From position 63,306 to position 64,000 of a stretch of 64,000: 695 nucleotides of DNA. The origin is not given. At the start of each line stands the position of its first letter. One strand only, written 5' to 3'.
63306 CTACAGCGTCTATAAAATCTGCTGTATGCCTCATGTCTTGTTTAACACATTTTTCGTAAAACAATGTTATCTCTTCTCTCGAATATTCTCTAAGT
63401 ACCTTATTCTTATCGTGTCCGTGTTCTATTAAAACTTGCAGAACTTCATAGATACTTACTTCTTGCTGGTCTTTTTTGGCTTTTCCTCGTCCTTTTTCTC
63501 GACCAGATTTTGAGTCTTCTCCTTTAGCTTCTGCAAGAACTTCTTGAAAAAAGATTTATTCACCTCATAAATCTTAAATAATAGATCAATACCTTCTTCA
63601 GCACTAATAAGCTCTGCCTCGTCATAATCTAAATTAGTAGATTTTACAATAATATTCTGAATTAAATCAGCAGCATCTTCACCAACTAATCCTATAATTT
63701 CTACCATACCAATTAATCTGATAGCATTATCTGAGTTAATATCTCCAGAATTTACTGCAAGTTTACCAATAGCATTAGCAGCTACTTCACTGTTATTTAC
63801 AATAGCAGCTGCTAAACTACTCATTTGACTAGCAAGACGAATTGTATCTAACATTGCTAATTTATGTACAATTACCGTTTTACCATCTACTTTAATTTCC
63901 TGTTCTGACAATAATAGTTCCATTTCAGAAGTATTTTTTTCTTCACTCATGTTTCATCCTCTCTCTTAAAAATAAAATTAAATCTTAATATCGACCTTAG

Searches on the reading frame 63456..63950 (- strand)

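Call 14: search_protein_families(library=pfam, proteins=[window:63456-63950:-], max_evalue=0.01)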
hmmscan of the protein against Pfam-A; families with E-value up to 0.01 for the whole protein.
window:63456-63950:- (164 aa): 1 family
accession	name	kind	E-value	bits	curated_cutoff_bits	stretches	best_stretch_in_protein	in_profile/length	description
PF23789.1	Pre_tape_measure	-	0.0027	17.9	27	1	16-161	10-147/149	Pre-tape measure protein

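Call 15: search_protein_families(library=phrogs, proteins=[window:63456-63950:-], max_evalue=0.01)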
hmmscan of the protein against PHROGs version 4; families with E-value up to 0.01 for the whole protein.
window:63456-63950:- (164 aa): 1 family
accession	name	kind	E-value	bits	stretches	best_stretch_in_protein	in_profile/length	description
phrog_1442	-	tail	3e-11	44.4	2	89-155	69-134/152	tail assembly chaperone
